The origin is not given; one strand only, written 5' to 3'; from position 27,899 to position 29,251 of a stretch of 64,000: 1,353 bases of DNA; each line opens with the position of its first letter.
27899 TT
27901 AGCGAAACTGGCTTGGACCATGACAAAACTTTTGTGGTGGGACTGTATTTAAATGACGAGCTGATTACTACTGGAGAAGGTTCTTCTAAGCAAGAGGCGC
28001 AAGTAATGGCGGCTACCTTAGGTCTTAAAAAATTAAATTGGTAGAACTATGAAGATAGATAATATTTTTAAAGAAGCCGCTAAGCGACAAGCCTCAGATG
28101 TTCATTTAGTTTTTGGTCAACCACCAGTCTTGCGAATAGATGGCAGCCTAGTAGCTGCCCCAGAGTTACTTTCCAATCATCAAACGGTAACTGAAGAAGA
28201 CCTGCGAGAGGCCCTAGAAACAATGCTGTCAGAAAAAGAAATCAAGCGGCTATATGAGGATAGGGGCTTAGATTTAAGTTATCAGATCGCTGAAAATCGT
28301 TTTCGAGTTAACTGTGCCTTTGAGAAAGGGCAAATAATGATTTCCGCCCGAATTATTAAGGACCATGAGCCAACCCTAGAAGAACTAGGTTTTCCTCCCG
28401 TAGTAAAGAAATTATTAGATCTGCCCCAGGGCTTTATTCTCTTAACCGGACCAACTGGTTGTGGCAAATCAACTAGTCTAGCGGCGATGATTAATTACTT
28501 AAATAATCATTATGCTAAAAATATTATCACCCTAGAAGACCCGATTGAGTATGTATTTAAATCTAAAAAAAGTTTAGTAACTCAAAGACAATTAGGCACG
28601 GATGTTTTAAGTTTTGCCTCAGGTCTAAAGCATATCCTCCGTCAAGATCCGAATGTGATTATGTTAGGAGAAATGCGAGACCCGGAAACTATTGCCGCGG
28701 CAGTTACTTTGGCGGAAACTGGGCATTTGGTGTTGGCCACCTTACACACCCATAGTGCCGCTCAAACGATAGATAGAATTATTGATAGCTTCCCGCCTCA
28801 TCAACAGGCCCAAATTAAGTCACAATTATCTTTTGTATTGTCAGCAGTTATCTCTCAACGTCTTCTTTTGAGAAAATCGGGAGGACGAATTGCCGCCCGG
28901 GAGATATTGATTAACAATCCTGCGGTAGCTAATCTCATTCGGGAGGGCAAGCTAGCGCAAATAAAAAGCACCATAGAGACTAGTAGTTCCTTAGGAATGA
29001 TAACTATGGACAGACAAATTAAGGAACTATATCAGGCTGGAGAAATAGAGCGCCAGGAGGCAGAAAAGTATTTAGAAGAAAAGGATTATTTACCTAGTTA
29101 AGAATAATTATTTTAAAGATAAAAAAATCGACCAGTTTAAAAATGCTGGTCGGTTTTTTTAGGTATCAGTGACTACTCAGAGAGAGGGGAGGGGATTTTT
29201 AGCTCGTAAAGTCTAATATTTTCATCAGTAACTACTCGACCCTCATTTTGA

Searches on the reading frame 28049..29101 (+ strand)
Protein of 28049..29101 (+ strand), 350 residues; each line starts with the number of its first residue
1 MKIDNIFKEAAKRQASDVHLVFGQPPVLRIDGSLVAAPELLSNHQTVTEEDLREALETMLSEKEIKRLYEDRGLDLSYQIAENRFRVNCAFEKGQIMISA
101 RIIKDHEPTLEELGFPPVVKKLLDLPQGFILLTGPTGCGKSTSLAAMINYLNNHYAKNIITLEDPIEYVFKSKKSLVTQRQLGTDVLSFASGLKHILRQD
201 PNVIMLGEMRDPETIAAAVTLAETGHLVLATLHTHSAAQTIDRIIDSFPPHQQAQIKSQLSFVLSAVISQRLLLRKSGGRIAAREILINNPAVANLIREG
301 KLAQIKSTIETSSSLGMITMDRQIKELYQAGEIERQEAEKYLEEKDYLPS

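Call 60: search_protein_families(library=pfam, proteins=[window:28049-29101:+], max_evalue=0.001)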
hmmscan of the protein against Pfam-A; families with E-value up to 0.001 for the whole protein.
window:28049-29101:+ (350 aa): 2 families
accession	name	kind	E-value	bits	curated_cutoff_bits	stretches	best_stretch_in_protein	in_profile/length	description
PF00437.27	T2SSE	-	1.2e-47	162.7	24.9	1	3-273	12-278/370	Type II/IV secretion system protein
PF13401.12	AAA_22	-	4.1e-05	24.3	27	1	127-182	5-50/130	AAA domain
